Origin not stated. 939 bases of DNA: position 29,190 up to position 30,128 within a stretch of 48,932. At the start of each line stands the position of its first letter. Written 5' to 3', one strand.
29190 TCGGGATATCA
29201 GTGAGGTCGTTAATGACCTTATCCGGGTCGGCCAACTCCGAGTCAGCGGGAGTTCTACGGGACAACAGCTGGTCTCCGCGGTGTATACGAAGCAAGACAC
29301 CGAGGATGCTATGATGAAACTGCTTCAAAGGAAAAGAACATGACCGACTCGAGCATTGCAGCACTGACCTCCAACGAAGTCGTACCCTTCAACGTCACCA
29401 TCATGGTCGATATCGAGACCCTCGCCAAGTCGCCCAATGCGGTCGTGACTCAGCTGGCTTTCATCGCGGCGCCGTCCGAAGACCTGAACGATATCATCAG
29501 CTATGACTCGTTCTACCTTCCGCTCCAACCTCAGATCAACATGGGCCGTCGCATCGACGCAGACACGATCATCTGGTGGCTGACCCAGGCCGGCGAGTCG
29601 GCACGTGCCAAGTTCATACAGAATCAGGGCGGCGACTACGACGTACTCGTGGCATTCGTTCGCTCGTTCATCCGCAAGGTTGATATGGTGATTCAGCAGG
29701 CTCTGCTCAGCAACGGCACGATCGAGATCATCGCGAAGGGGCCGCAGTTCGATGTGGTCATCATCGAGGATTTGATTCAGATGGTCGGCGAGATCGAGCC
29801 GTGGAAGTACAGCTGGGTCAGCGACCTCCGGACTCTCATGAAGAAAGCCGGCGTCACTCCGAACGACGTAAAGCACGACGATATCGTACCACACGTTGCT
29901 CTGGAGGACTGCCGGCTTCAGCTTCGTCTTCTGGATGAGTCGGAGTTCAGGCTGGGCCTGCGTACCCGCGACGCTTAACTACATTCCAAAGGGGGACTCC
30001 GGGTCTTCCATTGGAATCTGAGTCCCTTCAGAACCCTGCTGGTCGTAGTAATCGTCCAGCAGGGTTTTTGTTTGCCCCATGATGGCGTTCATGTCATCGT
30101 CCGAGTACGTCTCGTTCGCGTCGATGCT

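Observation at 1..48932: Genome-wide hyper-enrichment of GANTC, above all GAGTC/GACTC, with no methyltransferase gene visible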

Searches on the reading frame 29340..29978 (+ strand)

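Call 10: search_protein_families(library=pfam, max_evalue=0.01, proteins=[window:29340-29978:+])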
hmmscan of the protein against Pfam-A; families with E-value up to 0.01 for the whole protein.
window:29340-29978:+ (212 aa): 1 family
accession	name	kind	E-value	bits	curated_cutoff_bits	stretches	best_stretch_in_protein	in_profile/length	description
PF16473.11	Rv2179c-like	-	4.6e-23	82.3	27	1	20-199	2-174/177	3'-5' exoribonuclease Rv2179c-like domain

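Call 11: search_protein_families(library=phrogs, max_evalue=0.001, proteins=[window:29340-29978:+])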
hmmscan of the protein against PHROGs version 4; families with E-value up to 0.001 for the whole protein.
window:29340-29978:+ (212 aa): 6 families
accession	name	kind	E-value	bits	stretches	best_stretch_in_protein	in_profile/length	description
phrog_255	-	DNA, RNA and nucleotide metabolism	1.9e-36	127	1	17-198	179-355/436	exonuclease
phrog_14078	-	unknown function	7.3e-12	46.3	1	20-194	83-246/264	-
phrog_20376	-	DNA, RNA and nucleotide metabolism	3.8e-07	30.2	1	20-196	349-514/530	exonuclease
phrog_15145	-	unknown function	9.2e-06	26.3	1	18-164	4-151/223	-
phrog_2082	-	DNA, RNA and nucleotide metabolism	6.3e-05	22.4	1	20-177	642-785/823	exonuclease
phrog_2259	-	DNA, RNA and nucleotide metabolism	0.00011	22.8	1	93-200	75-171/186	Rnase H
